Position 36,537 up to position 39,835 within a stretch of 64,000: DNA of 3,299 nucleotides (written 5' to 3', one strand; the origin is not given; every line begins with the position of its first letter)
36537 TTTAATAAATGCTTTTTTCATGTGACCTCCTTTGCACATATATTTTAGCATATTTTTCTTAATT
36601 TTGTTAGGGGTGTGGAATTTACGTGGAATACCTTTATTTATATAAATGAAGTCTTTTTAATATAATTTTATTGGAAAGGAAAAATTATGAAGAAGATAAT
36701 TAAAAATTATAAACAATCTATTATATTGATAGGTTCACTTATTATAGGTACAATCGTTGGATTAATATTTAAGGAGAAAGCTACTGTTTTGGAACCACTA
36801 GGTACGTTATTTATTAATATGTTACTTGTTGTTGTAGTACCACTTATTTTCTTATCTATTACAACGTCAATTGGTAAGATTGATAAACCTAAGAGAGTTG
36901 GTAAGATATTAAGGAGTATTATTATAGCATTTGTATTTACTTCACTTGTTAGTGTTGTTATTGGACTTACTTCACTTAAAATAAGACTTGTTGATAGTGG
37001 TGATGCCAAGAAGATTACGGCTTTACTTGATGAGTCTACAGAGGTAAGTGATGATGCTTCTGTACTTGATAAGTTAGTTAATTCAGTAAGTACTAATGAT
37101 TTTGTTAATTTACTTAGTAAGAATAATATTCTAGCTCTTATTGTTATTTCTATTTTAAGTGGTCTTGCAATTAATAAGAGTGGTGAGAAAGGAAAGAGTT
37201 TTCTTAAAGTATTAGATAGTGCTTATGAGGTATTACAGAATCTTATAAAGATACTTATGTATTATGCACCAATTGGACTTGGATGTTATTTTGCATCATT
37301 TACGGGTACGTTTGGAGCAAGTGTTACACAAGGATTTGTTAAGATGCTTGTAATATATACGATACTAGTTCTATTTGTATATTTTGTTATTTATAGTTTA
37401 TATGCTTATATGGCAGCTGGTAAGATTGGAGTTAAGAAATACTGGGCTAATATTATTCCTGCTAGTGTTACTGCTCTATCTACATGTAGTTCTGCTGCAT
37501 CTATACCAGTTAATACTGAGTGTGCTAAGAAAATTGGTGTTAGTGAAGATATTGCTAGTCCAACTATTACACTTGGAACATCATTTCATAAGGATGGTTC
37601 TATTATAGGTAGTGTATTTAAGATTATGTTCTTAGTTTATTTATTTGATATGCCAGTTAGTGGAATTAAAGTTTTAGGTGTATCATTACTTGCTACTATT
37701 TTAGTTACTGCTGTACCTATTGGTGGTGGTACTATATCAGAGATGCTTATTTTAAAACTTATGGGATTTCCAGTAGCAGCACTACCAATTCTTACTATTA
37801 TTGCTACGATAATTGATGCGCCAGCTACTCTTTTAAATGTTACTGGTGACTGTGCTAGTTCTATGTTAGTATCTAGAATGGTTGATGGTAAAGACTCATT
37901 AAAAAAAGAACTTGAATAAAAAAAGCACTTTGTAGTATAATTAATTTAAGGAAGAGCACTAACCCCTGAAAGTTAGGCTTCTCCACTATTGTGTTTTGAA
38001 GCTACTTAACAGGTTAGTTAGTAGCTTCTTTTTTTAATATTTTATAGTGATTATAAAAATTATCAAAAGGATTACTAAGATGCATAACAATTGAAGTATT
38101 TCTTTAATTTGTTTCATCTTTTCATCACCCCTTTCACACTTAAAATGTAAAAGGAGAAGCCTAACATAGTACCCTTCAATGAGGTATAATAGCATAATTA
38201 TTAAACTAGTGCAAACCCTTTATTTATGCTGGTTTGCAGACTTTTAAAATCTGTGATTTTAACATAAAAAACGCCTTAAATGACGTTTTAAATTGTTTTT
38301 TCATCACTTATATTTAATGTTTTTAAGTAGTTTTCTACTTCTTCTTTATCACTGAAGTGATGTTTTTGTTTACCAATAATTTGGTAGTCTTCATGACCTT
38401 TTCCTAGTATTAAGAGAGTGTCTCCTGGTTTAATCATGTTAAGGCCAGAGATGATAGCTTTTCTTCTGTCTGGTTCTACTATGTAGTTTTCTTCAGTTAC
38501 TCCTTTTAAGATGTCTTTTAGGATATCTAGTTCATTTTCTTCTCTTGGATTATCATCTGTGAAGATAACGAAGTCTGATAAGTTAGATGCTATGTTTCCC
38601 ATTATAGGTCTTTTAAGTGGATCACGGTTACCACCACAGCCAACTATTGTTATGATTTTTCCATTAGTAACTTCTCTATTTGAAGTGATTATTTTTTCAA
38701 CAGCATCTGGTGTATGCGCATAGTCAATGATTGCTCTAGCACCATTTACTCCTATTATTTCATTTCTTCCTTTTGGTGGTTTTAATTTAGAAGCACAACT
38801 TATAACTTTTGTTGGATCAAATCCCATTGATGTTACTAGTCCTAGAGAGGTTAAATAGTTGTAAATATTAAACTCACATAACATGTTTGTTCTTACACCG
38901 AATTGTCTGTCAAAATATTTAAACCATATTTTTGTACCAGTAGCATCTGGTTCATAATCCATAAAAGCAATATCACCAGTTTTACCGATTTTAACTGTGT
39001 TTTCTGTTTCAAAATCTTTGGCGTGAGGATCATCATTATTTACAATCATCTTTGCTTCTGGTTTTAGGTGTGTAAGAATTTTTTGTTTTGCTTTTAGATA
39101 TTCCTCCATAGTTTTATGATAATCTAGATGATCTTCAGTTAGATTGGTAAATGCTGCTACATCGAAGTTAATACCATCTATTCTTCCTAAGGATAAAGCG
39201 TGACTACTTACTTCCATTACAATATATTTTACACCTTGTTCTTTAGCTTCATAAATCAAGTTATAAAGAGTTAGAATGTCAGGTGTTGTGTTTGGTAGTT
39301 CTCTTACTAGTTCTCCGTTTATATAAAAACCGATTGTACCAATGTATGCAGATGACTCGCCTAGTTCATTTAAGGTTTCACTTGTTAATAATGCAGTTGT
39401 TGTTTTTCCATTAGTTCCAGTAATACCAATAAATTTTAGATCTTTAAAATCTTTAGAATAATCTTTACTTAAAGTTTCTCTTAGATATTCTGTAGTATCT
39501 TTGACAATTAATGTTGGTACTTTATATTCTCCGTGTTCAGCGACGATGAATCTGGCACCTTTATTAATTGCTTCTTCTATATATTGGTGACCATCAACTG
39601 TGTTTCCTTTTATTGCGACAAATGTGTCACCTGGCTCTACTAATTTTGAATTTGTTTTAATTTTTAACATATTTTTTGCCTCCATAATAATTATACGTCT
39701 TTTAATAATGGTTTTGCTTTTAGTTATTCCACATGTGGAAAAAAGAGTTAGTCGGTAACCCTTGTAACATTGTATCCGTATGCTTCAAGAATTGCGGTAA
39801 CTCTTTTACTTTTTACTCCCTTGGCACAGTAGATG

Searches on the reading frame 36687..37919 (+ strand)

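Call 35: search_protein_families(library=pfam, proteins=[window:36687-37919:+], max_evalue=0.0001)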
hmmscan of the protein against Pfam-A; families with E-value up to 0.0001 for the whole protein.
window:36687-37919:+ (410 aa): 1 family
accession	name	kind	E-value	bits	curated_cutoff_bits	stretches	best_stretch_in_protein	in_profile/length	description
PF00375.23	SDF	-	2.6e-86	290.5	27.9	1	14-397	5-386/387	Sodium:dicarboxylate symporter family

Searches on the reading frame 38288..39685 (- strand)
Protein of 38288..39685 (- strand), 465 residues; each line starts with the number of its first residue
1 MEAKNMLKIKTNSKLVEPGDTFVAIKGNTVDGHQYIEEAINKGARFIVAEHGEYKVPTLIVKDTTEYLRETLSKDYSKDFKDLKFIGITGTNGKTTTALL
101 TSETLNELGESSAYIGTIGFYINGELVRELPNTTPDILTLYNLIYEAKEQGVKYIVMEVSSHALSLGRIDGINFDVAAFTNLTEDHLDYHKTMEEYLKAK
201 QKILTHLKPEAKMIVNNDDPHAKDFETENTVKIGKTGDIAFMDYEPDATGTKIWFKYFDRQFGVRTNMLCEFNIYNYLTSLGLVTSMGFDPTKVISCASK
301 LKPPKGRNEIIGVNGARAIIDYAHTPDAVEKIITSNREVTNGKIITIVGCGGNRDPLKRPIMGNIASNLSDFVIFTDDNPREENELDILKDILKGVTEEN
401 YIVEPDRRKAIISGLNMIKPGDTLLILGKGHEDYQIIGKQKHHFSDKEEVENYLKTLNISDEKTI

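Call 35: search_protein_families(library=pfam, proteins=[window:38288-39685:-], max_evalue=0.0001)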
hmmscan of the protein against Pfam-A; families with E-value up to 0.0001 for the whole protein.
window:38288-39685:- (465 aa): 3 families
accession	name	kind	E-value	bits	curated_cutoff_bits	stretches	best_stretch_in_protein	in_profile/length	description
PF08245.18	Mur_ligase_M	-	8.8e-49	166.6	24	1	88-283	1-199/200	Mur ligase middle domain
PF02875.26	Mur_ligase_C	-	3e-28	99.6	28.4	1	306-430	1-127/127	Mur ligase, glutamate ligase domain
PF01225.30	Mur_ligase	-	5.3e-09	36.8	21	1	9-53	5-54/95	Mur ligase family, catalytic domain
